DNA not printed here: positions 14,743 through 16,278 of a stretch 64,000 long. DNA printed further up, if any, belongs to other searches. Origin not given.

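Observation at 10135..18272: AcnX (large+small) sits in an operon with a sugar-type ABC transporter, a DapA-family aldolase and an SdhA-like flavoprotein: a substrate-unknown catabolic module, not the isoprenoid context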

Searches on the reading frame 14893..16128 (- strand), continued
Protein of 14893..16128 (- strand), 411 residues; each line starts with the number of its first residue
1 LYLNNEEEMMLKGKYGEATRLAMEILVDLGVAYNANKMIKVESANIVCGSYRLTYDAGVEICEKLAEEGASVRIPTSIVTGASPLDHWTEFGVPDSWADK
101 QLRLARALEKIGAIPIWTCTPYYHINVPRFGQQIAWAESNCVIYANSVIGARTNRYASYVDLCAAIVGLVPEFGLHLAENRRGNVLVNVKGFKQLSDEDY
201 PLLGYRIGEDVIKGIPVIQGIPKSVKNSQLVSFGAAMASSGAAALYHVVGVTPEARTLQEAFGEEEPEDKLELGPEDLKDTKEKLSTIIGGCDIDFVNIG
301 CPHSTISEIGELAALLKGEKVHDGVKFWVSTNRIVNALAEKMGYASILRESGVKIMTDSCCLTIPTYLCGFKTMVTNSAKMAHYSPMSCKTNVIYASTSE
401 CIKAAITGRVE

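Call 16: find_encoding_contigs(protein=P0003, flank=10000, max_places=3)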
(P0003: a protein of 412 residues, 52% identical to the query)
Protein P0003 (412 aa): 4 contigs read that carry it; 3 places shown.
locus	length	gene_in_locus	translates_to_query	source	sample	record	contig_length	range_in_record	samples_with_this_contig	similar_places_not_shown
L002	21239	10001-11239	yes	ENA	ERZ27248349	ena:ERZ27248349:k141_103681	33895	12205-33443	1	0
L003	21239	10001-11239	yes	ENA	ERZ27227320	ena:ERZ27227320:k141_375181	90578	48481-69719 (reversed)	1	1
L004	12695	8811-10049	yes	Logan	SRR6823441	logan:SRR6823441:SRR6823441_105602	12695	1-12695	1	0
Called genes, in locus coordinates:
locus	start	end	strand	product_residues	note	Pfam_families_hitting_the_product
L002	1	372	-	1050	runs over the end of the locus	PF02837:Glyco_hydro_2_N, PF00703:Glyco_hydro_2, PF02836:Glyco_hydro_2_C, PF16353:LacZ_4, PF02929:Bgal_small_N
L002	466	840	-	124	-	-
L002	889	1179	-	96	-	PF00005:ABC_tran, PF13304:AAA_21 (weak)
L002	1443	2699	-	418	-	PF04295:GD_AH_second, PF20629:GD_AH_C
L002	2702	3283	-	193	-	-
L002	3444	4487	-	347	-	PF08240:ADH_N, PF16912:Glu_dehyd_C, PF00107:ADH_zinc_N, PF13602:ADH_zinc_N_2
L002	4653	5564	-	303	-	PF02811:PHP (weak)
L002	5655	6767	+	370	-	PF00083:Sugar_tr (weak), PF07690:MFS_1, PF12832:MFS_1_like (weak)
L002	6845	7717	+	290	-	PF01937:ARMT1-like_dom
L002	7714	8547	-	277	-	PF04519:Bactofilin (weak)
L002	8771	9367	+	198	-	PF01914:MarC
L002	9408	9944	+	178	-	-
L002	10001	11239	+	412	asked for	PF04412:AcnX, PF28403:AcnX_2nd, PF28406:AcnX_3rd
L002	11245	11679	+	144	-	PF01989:AcnX_swivel_put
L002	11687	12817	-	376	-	PF02746:MR_MLE_N, PF13378:MR_MLE_C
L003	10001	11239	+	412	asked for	PF04412:AcnX, PF28403:AcnX_2nd, PF28406:AcnX_3rd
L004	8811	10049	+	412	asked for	PF04412:AcnX, PF28403:AcnX_2nd, PF28406:AcnX_3rd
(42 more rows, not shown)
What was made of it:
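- The sister clade sits among sugar and uronate genes (call 16).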

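Call 17: find_encoding_contigs(protein=P0014, flank=10000, max_places=2)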
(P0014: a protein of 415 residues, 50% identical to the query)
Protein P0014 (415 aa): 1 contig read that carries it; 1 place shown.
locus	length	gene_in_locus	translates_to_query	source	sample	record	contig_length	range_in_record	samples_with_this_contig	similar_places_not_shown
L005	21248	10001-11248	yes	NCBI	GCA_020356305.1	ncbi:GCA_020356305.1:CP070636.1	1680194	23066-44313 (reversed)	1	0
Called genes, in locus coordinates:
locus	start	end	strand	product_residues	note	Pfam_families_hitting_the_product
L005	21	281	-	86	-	-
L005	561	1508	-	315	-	-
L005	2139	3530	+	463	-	PF04519:Bactofilin (weak)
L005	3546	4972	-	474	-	PF10131:PTPS_related (weak), PF20176:DUF6541 (weak)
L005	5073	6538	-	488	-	-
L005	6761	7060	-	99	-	PF03704:BTAD (weak), PF07719:TPR_2 (faint), PF13428:TPR_14 (faint), PF13414:TPR_11 (faint), PF13432:TPR_16 (weak), PF00515:TPR_1 (faint), PF13431:TPR_17 (faint), PF14559:TPR_19 (weak)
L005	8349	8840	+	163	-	-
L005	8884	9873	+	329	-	PF04055:Radical_SAM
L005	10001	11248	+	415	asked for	PF04412:AcnX, PF28403:AcnX_2nd, PF28406:AcnX_3rd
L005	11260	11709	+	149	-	PF01989:AcnX_swivel_put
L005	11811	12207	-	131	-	-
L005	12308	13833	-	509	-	PF12569:NatA_aux_su (faint), PF23914:TPR_CcmH_CycH (faint), PF00515:TPR_1 (faint), PF12895:ANAPC3 (faint), PF13176:TPR_7 (faint), PF13181:TPR_8 (faint), PF07719:TPR_2 (weak), PF14559:TPR_19 (weak), +5 more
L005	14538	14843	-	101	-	PF07702:UTRA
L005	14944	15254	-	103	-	PF06253:MTTB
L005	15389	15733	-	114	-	PF12675:DUF3795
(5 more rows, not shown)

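Call 18: find_encoding_contigs(protein=P0002, flank=10000, max_places=2)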
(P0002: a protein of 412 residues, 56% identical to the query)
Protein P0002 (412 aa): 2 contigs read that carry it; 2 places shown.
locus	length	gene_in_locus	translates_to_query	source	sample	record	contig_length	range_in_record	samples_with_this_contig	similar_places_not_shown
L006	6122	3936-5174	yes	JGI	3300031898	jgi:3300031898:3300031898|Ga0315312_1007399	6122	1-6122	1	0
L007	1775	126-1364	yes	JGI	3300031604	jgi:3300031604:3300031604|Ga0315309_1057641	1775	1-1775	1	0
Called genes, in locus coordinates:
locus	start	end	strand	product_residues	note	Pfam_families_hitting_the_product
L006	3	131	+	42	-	?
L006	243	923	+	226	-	-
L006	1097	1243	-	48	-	-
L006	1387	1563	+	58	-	-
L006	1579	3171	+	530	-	PF13173:AAA_14, PF13635:DUF4143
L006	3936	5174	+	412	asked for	PF04412:AcnX, PF28403:AcnX_2nd, PF28406:AcnX_3rd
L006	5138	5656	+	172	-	PF01989:AcnX_swivel_put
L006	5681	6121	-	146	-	?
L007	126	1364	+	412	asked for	PF04412:AcnX, PF28403:AcnX_2nd, PF28406:AcnX_3rd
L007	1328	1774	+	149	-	?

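Call 19: find_encoding_contigs(protein=P0018, flank=10000, max_places=2)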
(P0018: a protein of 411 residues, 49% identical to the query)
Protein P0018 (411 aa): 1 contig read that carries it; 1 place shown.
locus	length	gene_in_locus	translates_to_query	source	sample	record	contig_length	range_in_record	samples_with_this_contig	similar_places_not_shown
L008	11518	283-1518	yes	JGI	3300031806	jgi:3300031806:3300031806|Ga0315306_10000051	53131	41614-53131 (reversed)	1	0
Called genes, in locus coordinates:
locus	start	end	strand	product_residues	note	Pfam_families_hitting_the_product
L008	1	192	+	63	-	?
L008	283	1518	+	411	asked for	PF04412:AcnX, PF28403:AcnX_2nd, PF28406:AcnX_3rd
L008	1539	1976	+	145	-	PF01989:AcnX_swivel_put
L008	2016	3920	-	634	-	PF14417:MEDS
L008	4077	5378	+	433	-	PF00155:Aminotran_1_2, PF00266:Aminotran_5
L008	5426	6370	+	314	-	PF00296:Bac_luciferase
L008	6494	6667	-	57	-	PF01402:RHH_1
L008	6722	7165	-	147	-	-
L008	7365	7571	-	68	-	-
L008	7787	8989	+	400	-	PF02540:NAD_synthase, PF01171:ATP_bind_3, PF00958:GMP_synt_C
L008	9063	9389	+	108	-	PF18653:Arcadin_1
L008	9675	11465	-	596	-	PF04068:Fer4_RLI, PF12837:Fer4_6 (faint), PF14697:Fer4_21 (weak), PF00037:Fer4 (weak), PF00005:ABC_tran, PF02463:SMC_N (faint), PF07693:KAP_NTPase (faint), PF00005:ABC_tran, +1 more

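Call 29: find_encoding_contigs(protein=P0019, flank=10000, max_places=3)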
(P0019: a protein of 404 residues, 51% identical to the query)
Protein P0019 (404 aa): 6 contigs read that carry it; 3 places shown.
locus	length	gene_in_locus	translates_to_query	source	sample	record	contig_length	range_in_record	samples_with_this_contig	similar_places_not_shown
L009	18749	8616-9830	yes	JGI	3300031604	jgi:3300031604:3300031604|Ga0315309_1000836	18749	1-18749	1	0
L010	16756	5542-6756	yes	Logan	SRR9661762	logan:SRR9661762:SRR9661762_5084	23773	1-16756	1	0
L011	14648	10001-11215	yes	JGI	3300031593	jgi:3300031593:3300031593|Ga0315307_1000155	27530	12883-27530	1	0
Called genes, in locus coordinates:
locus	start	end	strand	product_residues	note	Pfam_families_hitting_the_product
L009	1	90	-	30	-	?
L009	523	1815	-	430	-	PF04015:DUF362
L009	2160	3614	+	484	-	PF01565:FAD_binding_4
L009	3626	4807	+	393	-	PF13183:Fer4_8, PF02754:CCG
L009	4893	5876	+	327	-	PF00586:AIRS, PF02769:AIRS_C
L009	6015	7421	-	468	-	PF04015:DUF362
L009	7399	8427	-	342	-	PF01408:GFO_IDH_MocA, PF02894:GFO_IDH_MocA_C, PF22725:GFO_IDH_MocA_C3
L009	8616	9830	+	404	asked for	PF04412:AcnX, PF28403:AcnX_2nd, PF00330:Aconitase (weak), PF28406:AcnX_3rd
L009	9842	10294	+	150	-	PF01989:AcnX_swivel_put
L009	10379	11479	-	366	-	PF08240:ADH_N, PF16912:Glu_dehyd_C, PF00107:ADH_zinc_N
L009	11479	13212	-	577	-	PF00890:FAD_binding_2, PF03486:HI0933_like (faint), PF07992:Pyr_redox_2 (faint), PF02910:Succ_DH_flav_C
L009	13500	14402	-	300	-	PF02754:CCG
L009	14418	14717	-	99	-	-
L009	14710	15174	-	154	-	PF00037:Fer4 (faint), PF12797:Fer4_2 (faint), PF12837:Fer4_6 (faint), PF13187:Fer4_9 (faint), PF13247:Fer4_11, PF13237:Fer4_10, PF12838:Fer4_7 (weak), PF14697:Fer4_21 (weak)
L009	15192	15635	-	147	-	PF01058:Oxidored_q6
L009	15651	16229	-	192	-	PF25160:LdpA_Fe-S-bd (faint), PF00037:Fer4 (weak), PF12837:Fer4_6 (weak), PF13237:Fer4_10, PF14697:Fer4_21 (weak), PF12838:Fer4_7, PF13187:Fer4_9 (weak), PF00037:Fer4 (weak), +2 more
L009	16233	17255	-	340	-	PF00146:NADHdh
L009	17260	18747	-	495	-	?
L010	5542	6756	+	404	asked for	PF04412:AcnX, PF28403:AcnX_2nd, PF00330:Aconitase (weak), PF28406:AcnX_3rd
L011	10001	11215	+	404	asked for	PF04412:AcnX, PF28403:AcnX_2nd, PF00330:Aconitase (weak), PF28406:AcnX_3rd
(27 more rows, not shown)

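Call 30: find_encoding_contigs(protein=P0007, flank=10000, max_places=2)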
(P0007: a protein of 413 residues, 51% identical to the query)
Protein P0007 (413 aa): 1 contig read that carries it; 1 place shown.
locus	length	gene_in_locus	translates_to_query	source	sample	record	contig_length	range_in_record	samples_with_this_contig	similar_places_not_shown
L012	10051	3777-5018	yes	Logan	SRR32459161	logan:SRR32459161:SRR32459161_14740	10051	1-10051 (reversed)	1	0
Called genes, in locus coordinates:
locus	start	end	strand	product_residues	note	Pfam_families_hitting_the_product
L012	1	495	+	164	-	?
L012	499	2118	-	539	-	-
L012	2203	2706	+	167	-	PF04677:CwfJ_C_1 (weak), PF01230:HIT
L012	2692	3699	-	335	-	PF16912:Glu_dehyd_C (weak), PF00107:ADH_zinc_N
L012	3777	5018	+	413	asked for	PF04412:AcnX, PF28403:AcnX_2nd, PF28406:AcnX_3rd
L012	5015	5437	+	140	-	PF01989:AcnX_swivel_put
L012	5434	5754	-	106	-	-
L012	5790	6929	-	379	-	PF01408:GFO_IDH_MocA, PF02894:GFO_IDH_MocA_C (weak), PF22725:GFO_IDH_MocA_C3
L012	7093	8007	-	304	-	PF00070:Pyr_redox (faint), PF01266:DAO (faint), PF03486:HI0933_like (faint), PF07992:Pyr_redox_2, PF13450:NAD_binding_8 (weak), PF13738:Pyr_redox_3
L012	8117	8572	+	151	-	PF25212:HVO_A0114 (weak), PF08279:HTH_11 (faint), PF13404:HTH_AsnC-type, PF13412:HTH_24, PF22451:NirdL-like_HTH (faint), PF01037:AsnC_trans_reg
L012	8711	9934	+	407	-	PF07690:MFS_1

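Call 32: search_protein_representatives(protein=window:14893-16128:-)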
Query: 411 residues. Proteins with E-value up to 0.001 (for the whole library): 2684; up to 1e-10: 1666; up to 1e-30: 675. The best 150 are listed.
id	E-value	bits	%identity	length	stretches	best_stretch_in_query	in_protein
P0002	2.9e-154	530.0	57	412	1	1-410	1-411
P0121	1.4e-124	432.2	47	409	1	1-409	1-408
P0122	5.6e-111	387.4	44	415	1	2-411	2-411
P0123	4.2e-104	364.8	45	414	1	1-409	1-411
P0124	8.4e-101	353.9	43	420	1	1-410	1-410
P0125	1.6e-99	349.7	44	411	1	1-408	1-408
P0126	7.5e-99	347.5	43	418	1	1-409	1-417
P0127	5.4e-97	341.4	43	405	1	1-409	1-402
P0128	6.8e-97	341.1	43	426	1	3-409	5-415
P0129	2.4e-96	339.2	45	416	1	3-409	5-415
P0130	7.1e-96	337.7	43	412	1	1-408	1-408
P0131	1.2e-95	336.9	43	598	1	2-410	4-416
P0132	3.9e-95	335.3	42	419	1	2-410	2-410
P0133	6.3e-95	334.6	41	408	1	1-404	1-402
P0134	1.2e-94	333.6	41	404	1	1-405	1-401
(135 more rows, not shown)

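Call 33: find_related_loci(query=A2, collection=genome_contigs, flank=10000)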
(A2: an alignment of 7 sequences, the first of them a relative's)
Query A2 (411 aa) in genome_contigs; peptide patterns used: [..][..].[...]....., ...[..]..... (x = any residue, [..] = any of these).
600 stretches matched a pattern (row limit reached: there are more); 600 encode a relative of the query (tblastn E <= 1e-3); the best 80 are kept; 80 distinct loci.
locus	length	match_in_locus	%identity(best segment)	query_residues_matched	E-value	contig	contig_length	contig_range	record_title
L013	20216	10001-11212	46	1-407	1e-114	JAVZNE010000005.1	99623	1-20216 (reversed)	MAG: Candidatus Bathyarchaeia archaeon isolate DRTY-6_201912_bins_43 DRTY-6_201912_bins_43_scaffold_5, whole genome shot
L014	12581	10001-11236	44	3-410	9e-106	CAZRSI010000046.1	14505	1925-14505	MAG TPA_asm: uncultured Anaerolineae bacterium isolate binchicken_co6_220 genome assembly, contig: NODE_4632_length_1450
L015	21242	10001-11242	42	3-410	1e-101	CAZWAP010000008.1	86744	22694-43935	MAG TPA_asm: uncultured Pirellulales bacterium isolate binchicken_co19_376 genome assembly, contig: NODE_178_length_8674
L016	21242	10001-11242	42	3-410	3e-98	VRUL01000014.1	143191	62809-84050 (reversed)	MAG: Planctomycetota bacterium isolate MohnsGC08_bin191 NODE_14_length_143191_cov_41.744588, whole genome shotgun sequen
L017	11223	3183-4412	41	1-408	4e-97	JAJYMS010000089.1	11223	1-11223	MAG: Bacillota bacterium isolate DBS2-4.bin160 NODE_10604_length_11223_cov_2.02388, whole genome shotgun sequence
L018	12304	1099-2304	41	1-411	7e-97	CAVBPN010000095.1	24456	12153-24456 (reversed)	bacterium isolate G02643-L1_cleanbin_000021 genome assembly, contig: Spades_G02643-L1_contig_676, whole genome shotgun s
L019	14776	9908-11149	41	3-410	2e-96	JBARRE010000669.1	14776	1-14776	MAG: Sedimentisphaerales bacterium isolate MFD13433_ilm_asm_bin29 k127_252881, whole genome shotgun sequence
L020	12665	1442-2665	43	3-410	5e-96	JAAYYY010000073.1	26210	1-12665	MAG: Chloroflexota bacterium isolate AS06rmzACSIP_272 46966_AS06, whole genome shotgun sequence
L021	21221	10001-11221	42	1-406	8e-96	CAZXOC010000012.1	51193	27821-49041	MAG TPA_asm: uncultured Planctomycetaceae bacterium isolate SRP068000_co1_356 genome assembly, contig: NODE_556_length_5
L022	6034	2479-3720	41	1-408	3e-95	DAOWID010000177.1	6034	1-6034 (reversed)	MAG TPA_asm: Planctomycetota bacterium isolate CSMAG_2034 CSMAG_2034_k141_618256_length_6034_cov_24.0000, whole genome s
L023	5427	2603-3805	41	1-411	2e-94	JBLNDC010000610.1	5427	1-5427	MAG: Bacteroidota bacterium isolate MAG109 PRJNA950955_bin18_renamed_609, whole genome shotgun sequence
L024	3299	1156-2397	39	3-410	6e-95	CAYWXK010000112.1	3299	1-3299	MAG TPA_asm: uncultured Pirellulales bacterium isolate binchicken_co103_415 genome assembly, contig: NODE_45315_length_3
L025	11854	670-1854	39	1-405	1e-92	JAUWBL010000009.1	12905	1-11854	MAG: Candidatus Geothermarchaeota archaeon isolate CSMAG_1319 CSMAG_1319_k141_859855_length_12905_cov_8.0000, whole geno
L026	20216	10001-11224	40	1-410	5e-92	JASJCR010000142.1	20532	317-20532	MAG: Ardenticatenaceae bacterium isolate MO_167.B30 MO_167.c_2687, whole genome shotgun sequence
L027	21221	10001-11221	40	1-408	2e-91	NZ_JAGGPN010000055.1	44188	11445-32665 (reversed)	Arthrobacter sp. ISL-65 ISL65_56, whole genome shotgun sequence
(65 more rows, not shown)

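Call 61: find_related_loci(query=A4, collection=metagenome_contigs, flank=10000)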
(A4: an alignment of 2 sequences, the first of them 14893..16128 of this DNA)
Query A4 (411 aa) in metagenome_contigs; peptide patterns used: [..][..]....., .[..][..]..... (x = any residue, [..] = any of these).
600 stretches matched a pattern, but none encodes a relative of the query by tblastn (E <= 1e-3).
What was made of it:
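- Tried and rejected: An alignment query chose uninformative N-terminal patterns and confirmed nothing (call 61).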

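Call 69: search_protein_families(library=ncbifam, max_evalue=0.00001, proteins=[L009:10379-11479:-, L009:7399-8427:-])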
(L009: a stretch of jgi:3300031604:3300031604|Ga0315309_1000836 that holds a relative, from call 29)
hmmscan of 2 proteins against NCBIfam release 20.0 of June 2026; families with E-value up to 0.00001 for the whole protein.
L009:10379-11479:- (366 aa): 22 families
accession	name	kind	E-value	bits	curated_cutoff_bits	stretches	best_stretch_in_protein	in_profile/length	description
TIGR03366.1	HpnZ_proposed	hypoth_equivalog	4e-60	203.7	328.1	1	28-347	1-315/315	putative phosphonate catabolism associated alcohol dehydrogenase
TIGR00692.1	tdh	equivalog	1e-51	176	458.35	1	20-355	11-329/340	L-threonine 3-dehydrogenase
NF003808.0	PRK05396.1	equivalog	3.1e-51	174.3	380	1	17-364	10-338/341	L-threonine 3-dehydrogenase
NF041097.1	keto_inos_dh_IolM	equivalog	1e-46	159.4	450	1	18-361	38-384/389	scyllo-inosose 3-dehydrogenase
TIGR03989.1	Rxyl_3153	subfamily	2.4e-43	148.8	440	1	7-360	1-364/370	NDMA-dependent alcohol dehydrogenase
NF007489.0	PRK10083.1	equivalog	1.4e-37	129.5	376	1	19-358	11-329/339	Zn-dependent oxidoreductase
TIGR03451.1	mycoS_dep_FDH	equivalog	2.3e-37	128.7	512.9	1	8-361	2-353/358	S-(hydroxymethyl)mycothiol dehydrogenase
NF010344.0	PRK13771.1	subfamily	2.3e-35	122.1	349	1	9-359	2-325/334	putative alcohol dehydrogenase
TIGR02818.1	adh_III_F_hyde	equivalog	2.8e-34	118.8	543.95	1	7-363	1-365/368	S-(hydroxymethyl)glutathione dehydrogenase/class III alcohol dehydrogenase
NF007375.0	PRK09880.1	equivalog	5.7e-33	114.1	469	1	31-361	26-338/344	L-idonate 5-dehydrogenase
NF006940.0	PRK09422.1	equivalog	1.5e-32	112.9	344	1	11-355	4-323/338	alcohol dehydrogenase AdhP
NF041172.1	AcrlCoa_red_Thmprot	equivalog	2.4e-29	102.3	500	1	9-360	2-327/334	acryloyl-CoA reductase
TIGR03201.1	dearomat_had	equivalog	1.3e-25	90.2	338.65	1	12-356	3-338/349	6-hydroxycyclohex-1-ene-1-carbonyl-CoA dehydrogenase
NF007642.0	PRK10309.1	equivalog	2.5e-23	82.9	550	1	20-357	12-336/347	galactitol-1-phosphate 5-dehydrogenase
NF047908.1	AldhRedAhr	equivalog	5.5e-22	78.1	470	1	7-356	3-324/335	NADPH-dependent aldehyde reductase Ahr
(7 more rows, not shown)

L009:7399-8427:- (342 aa): 10 families
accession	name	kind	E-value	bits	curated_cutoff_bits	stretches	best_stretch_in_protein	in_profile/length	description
TIGR04380.1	myo_inos_iolG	equivalog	1.4e-55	188.5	355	1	5-336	2-329/330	inositol 2-dehydrogenase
NF040723.1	UDP-GlcNAcDh_Arch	equivalog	8.9e-45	153.5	450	1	6-331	2-302/302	UDP-N-acetylglucosamine 3-dehydrogenase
NF052479.1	LevoglcsnDh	equivalog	3.5e-37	128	650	1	5-205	4-215/386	levoglucosan dehydrogenase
NF052679.1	InsChiInosDhIolG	equivalog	2.5e-20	72.8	540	1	5-192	3-185/343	bifunctional inositol 2-dehydrogenase/D-chiro-inositol 1-dehydrogenase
NF041392.1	XylDh_Gfo6_Halo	equivalog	7e-19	67.8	350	1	40-337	53-349/350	D-xylose 1-dehydrogenase Gfo6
NF008607.0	PRK11579.1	subfamily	7.4e-17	61.3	330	1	1-251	1-246/346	oxidoreductase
NF007574.0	PRK10206.1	equivalog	2e-12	46.8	352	1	53-205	53-200/345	oxidoreductase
NF058561.1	BT_2158_fam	equivalog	2.8e-11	42.7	750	1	9-115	38-146/487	glycoside 3-dehydrogenase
NF058563.1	BT_2159_fam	equivalog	1.3e-10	40.8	650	1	5-146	1-143/350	disaccharide 3-dehydrogenase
NF009830.0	PRK13304.1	equivalog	7.1e-06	25.7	267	0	6-72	3-68/265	aspartate dehydrogenase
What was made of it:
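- Sister-clade neighbours are Gfo/Idh/MocA, Zn-ADH, MR_MLE, AP_endonuc_2, GD_AH, GH2 and RGL11 (calls 16, 29, 30, 69).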
